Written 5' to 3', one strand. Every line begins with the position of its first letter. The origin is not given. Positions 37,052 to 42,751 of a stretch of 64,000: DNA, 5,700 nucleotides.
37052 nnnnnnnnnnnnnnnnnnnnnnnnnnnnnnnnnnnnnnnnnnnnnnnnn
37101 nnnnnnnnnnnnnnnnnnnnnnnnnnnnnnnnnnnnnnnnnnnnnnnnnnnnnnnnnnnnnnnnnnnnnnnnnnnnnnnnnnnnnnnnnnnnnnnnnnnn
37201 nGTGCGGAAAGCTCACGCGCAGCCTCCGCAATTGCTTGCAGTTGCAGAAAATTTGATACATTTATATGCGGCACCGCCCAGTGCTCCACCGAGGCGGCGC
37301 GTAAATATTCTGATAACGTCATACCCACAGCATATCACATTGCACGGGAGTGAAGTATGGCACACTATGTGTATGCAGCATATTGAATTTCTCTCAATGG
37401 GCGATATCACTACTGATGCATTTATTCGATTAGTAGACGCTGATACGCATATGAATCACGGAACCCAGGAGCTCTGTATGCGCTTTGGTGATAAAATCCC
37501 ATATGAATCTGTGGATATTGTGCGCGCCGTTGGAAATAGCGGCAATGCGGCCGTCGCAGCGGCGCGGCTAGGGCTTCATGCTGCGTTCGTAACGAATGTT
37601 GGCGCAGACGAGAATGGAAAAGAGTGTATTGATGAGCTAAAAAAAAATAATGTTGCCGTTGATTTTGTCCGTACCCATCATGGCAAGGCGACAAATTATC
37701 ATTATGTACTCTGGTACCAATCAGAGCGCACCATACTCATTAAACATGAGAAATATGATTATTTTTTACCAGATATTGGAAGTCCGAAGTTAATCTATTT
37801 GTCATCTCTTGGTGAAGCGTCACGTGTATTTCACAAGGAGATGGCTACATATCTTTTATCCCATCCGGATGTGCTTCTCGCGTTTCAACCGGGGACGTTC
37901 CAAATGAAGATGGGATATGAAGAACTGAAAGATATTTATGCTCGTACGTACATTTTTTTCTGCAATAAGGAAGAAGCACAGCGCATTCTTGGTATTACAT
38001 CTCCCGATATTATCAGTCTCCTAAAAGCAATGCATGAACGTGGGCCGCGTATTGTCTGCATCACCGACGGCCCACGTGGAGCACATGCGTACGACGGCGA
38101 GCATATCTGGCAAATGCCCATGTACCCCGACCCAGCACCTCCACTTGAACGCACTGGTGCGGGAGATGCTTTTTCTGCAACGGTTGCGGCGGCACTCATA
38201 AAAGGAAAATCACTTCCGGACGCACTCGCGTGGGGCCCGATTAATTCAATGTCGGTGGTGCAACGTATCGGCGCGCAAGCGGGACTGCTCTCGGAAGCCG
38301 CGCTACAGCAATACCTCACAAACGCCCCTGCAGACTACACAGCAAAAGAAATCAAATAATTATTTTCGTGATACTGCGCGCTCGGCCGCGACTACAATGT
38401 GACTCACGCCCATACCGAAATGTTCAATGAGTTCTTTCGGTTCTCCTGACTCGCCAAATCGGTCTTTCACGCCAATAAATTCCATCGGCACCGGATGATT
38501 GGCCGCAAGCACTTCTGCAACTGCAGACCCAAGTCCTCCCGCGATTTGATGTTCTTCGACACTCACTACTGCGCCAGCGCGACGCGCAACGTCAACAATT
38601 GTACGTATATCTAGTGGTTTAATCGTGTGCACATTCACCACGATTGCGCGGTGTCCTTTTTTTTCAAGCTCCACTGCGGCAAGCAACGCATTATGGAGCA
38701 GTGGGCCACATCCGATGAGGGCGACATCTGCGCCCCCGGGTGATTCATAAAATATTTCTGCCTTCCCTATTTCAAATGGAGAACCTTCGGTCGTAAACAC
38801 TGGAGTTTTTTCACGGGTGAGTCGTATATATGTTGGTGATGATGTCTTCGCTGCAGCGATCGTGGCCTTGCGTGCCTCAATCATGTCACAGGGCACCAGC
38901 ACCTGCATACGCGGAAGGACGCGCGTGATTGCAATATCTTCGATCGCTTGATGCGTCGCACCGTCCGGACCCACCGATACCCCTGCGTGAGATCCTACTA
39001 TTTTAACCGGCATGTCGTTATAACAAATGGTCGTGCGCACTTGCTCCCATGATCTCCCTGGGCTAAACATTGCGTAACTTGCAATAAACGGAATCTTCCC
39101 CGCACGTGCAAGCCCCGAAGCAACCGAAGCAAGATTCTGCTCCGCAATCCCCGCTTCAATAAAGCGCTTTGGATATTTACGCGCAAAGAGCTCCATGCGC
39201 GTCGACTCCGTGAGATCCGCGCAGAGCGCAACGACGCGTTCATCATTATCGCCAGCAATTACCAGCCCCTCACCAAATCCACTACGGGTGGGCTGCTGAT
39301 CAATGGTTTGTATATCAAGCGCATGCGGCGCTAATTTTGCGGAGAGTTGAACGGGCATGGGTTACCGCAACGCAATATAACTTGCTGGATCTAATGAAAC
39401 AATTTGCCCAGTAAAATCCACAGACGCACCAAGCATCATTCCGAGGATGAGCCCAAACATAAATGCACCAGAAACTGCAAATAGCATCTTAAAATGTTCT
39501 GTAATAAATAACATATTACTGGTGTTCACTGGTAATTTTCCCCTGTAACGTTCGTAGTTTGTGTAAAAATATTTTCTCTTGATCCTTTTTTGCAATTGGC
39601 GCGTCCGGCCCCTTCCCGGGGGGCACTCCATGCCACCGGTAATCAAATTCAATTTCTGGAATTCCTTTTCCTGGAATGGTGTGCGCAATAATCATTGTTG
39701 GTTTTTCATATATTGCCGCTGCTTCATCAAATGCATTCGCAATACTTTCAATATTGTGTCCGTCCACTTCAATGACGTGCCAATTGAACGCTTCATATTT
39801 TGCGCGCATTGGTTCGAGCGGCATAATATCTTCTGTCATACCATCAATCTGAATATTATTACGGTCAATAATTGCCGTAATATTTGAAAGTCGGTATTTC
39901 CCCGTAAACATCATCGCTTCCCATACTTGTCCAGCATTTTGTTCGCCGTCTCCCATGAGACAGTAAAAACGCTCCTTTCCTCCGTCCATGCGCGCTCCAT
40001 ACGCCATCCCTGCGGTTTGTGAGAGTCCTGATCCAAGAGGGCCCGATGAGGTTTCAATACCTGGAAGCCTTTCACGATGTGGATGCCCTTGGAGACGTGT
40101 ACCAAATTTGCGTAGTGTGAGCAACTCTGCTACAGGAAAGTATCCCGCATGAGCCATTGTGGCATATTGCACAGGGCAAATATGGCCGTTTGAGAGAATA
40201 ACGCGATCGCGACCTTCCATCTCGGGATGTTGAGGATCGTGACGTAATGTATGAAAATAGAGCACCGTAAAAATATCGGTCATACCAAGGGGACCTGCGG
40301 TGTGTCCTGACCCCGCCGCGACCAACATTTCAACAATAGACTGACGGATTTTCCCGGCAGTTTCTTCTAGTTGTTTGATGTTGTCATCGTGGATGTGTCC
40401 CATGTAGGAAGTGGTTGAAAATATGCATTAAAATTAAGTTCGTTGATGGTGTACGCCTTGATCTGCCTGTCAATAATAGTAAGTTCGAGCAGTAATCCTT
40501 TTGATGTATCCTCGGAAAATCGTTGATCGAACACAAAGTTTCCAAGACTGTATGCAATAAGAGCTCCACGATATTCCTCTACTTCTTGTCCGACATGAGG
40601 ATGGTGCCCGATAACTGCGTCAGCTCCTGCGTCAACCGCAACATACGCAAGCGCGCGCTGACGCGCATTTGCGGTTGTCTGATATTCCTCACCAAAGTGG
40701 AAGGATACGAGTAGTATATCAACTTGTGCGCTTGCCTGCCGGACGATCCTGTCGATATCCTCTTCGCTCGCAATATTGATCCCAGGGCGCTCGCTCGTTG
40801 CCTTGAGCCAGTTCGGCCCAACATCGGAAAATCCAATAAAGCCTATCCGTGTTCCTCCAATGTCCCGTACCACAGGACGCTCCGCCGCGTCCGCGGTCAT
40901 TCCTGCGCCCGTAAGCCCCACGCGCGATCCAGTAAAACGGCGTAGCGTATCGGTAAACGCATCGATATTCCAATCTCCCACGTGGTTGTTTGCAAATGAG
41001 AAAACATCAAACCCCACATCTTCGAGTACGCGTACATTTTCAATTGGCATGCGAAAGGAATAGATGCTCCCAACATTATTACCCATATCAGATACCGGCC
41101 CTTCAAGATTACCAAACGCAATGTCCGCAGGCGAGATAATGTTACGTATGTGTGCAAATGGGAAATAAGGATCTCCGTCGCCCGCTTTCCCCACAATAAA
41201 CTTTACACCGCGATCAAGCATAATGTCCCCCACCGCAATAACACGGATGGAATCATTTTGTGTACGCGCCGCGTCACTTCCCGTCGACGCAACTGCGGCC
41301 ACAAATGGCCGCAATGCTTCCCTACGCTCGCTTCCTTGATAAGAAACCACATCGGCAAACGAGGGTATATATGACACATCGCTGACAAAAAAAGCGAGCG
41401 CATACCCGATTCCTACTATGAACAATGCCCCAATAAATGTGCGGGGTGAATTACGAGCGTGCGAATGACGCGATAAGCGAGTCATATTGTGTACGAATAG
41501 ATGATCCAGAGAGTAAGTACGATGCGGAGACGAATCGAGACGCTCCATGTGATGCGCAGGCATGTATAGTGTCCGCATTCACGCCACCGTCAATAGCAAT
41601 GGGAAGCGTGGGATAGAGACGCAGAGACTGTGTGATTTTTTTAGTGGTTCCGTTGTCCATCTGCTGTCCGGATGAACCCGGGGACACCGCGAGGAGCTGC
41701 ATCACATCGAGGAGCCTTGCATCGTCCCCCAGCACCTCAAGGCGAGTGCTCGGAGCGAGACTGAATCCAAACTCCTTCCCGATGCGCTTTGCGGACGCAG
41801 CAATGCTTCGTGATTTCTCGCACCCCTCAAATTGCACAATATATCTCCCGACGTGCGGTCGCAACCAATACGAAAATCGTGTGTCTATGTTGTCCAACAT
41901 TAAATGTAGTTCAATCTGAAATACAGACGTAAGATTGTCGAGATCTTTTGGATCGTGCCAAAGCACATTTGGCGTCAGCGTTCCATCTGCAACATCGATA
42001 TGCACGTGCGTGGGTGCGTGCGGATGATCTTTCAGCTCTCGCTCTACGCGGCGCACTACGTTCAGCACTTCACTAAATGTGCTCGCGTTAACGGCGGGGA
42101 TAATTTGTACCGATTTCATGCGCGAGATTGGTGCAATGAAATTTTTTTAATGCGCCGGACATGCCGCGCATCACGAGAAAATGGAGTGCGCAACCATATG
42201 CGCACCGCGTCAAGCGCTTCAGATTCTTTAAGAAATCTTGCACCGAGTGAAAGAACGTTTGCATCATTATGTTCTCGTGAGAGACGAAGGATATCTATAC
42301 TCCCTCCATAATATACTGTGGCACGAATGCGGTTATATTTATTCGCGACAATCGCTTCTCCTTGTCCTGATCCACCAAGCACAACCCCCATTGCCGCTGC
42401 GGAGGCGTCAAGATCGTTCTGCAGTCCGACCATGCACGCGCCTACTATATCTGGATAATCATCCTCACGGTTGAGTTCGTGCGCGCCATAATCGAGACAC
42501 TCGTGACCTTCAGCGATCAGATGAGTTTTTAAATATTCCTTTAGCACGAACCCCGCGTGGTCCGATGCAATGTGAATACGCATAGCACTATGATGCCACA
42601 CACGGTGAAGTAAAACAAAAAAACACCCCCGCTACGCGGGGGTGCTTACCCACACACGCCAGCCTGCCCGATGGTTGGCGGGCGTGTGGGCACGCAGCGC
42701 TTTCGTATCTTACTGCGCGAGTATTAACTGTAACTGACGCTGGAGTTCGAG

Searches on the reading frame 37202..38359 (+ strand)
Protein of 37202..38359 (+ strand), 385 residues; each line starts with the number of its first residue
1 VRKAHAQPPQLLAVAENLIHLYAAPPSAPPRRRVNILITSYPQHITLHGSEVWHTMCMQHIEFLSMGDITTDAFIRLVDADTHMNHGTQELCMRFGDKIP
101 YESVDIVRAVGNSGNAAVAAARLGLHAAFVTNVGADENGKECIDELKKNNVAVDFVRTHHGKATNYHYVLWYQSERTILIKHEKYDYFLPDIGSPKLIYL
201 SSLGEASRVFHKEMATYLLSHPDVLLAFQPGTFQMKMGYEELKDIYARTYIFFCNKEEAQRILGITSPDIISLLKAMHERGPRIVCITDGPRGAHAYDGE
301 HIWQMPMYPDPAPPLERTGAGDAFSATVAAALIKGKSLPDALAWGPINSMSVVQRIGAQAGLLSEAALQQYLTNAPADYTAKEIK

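Call 74: search_protein_families(library=ncbifam, proteins=[window:37202-38359:+], max_evalue=0.00001)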
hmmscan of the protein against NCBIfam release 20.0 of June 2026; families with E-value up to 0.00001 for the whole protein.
window:37202-38359:+ (385 aa): 17 families
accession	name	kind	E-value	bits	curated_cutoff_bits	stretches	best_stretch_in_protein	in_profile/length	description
TIGR02152.1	D_ribokin_bact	equivalog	1.4e-27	96.8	299.65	2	243-367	170-295/298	ribokinase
NF007321.0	PRK09813.1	equivalog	3.1e-21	76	247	2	271-358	175-260/261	fructoselysine 6-kinase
TIGR04382.1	myo_inos_iolC_N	equivalog_domain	3.8e-21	75.7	300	2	242-371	182-308/309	5-dehydro-2-deoxygluconokinase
NF008353.0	PRK11142.1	equivalog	2e-17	63.7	341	2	244-373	174-304/307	ribokinase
NF041332.1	KDG_KDGal_kin_Halo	equivalog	5.5e-16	58.9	440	2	240-346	181-285/320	bifunctional 2-dehydro-3-deoxygluconokinase/2-dehydro-3-deoxygalactonokinase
NF053626.1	RibKinHalex1628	equivalog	8.8e-16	58.2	330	1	111-361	39-281/293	ATP-dependent ribose-1-phosphate kinase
NF040938.1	KDG_KDGal_kin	equivalog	5.3e-14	52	400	1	249-372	183-303/305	bifunctional 2-dehydro-3-deoxygluconokinase/2-dehydro-3-deoxygalactonokinase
NF006957.1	PRK09434.1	equivalog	4.2e-12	46.2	450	1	99-169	15-86/302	fructokinase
TIGR03168.1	1-PFK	subfamily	6e-12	45.1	216.4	1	254-361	182-290/305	hexose kinase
NF041164.1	NucKinThplmales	equivalog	1.6e-11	43.9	450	1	227-355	151-274/295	nucleoside kinase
TIGR02198.1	rfaE_dom_I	equivalog_domain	1.7e-11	43.9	345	1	245-360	187-304/315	D-glycero-beta-D-manno-heptose-7-phosphate kinase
TIGR03828.1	pfkB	equivalog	3.9e-10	39.2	292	1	250-361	178-290/305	1-phosphofructokinase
NF049991.1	TagKinase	equivalog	7e-10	38.2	420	0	240-376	186-319/321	tagatose kinase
NF041633.1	trifunc_aldol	exception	9.6e-10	37.5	700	0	111-161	274-324/580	KHG/KDPG aldolase/sugar kinase fusion protein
NF047869.1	myo_kin_aldol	exception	2.6e-09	36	600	0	111-164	40-93/586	bifunctional 5-dehydro-2-deoxygluconokinase/5-dehydro-2-deoxyphosphogluconate aldolase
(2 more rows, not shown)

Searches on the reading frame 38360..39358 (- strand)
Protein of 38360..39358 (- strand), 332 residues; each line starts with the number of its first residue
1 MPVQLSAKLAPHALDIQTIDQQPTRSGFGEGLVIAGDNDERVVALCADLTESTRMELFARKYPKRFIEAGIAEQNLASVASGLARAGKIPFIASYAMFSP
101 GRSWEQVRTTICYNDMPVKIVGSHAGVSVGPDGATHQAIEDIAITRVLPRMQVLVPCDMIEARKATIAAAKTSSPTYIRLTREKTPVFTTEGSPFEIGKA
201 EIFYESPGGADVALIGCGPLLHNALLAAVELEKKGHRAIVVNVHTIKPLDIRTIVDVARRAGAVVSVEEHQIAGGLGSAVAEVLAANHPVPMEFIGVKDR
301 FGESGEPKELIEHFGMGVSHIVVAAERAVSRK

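Call 18: search_protein_families(library=pfam, proteins=[window:38360-39358:-], max_evalue=0.001)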
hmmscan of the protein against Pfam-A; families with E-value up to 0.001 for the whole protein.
window:38360-39358:- (332 aa): 3 families
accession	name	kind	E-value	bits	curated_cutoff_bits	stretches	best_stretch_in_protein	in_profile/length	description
PF02779.29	Transket_pyr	-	4.1e-37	127.9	27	1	22-185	3-172/174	Transketolase, pyrimidine binding domain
PF02780.25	Transketolase_C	-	8.3e-26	90.8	25.9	1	209-321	9-124/124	Transketolase, C-terminal domain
PF22613.1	Transketolase_C_1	-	3.3e-06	27.7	27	1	205-316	7-112/113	Transketolase-like TK C-terminal domain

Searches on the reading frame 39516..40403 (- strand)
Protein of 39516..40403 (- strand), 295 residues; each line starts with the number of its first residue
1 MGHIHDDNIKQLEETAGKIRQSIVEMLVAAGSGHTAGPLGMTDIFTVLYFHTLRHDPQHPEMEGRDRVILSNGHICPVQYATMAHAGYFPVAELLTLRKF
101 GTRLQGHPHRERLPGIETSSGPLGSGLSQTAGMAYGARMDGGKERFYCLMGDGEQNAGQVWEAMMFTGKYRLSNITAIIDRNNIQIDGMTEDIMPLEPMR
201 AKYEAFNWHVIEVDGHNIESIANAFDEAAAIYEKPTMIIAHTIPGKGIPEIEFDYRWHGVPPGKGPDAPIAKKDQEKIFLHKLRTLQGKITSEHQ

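Call 18: search_protein_families(library=pfam, proteins=[window:39516-40403:-], max_evalue=0.001)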
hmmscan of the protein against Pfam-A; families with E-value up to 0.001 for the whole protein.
window:39516-40403:- (295 aa): 4 families
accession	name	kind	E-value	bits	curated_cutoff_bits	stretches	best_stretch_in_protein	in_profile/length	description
PF00456.26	Transketolase_N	-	1.7e-54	185.5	22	1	16-263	6-264/334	Transketolase, thiamine diphosphate binding domain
PF13292.11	DXP_synthase_N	-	3.6e-11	43.3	21.2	1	8-187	14-176/274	1-deoxy-D-xylulose-5-phosphate synthase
PF00676.26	E1_dh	-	1.9e-09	37.4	22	1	113-230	94-209/300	Dehydrogenase E1 component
PF09364.15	XFP_N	-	0.00015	21.2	23.7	1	113-227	132-246/364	XFP N-terminal domain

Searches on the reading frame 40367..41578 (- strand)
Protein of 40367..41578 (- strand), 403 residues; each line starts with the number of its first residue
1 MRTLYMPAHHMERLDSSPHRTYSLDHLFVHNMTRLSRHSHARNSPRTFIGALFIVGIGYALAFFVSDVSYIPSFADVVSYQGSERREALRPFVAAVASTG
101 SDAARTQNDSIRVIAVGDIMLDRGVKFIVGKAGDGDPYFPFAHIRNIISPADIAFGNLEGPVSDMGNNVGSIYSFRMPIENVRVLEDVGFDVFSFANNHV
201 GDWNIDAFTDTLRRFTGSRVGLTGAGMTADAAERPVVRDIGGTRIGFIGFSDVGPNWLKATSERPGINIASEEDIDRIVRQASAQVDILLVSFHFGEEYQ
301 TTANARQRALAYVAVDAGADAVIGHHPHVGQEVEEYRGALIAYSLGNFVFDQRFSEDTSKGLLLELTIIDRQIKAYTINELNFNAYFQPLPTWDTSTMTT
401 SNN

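Call 18: search_protein_families(library=pfam, proteins=[window:40367-41578:-], max_evalue=0.001)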
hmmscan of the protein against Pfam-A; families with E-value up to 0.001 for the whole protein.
window:40367-41578:- (403 aa): 1 family
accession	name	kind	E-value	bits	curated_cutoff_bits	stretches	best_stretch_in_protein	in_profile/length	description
PF09587.15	PGA_cap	-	8.9e-68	229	27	1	113-352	2-255/255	Bacterial capsule synthesis protein PGA_cap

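Call 74: search_protein_families(library=ncbifam, proteins=[window:40367-41578:-], max_evalue=0.00001)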
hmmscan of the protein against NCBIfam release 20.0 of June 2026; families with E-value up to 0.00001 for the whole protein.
window:40367-41578:- (403 aa): 1 family
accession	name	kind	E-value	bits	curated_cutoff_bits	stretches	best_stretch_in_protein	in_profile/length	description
NF038314.1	epimerase_MslH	equivalog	4.1e-22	78.2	700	2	264-355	225-322/439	lasso peptide C-terminal Trp epimerase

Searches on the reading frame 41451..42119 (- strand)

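Call 18: search_protein_families(library=pfam, proteins=[window:41451-42119:-], max_evalue=0.001)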
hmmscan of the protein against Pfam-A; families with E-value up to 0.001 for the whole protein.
window:41451-42119:- (222 aa): 1 family
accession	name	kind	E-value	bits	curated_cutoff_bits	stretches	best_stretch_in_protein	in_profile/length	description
PF00834.25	Ribul_P_3_epim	-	3.7e-25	88.9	21.1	1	28-202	17-197/198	Ribulose-phosphate 3 epimerase family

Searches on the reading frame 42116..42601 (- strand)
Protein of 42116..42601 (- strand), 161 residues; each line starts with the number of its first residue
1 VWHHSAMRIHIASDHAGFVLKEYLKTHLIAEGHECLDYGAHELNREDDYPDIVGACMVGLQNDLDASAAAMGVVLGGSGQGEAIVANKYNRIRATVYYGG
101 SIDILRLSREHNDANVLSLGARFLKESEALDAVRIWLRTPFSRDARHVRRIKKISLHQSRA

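Call 18: search_protein_families(library=pfam, proteins=[window:42116-42601:-], max_evalue=0.001)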
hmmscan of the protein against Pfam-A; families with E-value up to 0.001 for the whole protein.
window:42116-42601:- (161 aa): 1 family
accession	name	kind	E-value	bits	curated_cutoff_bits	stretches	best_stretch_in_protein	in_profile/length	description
PF02502.23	LacAB_rpiB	-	5e-36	124.1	24.7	1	9-154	1-138/138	Ribose/Galactose Isomerase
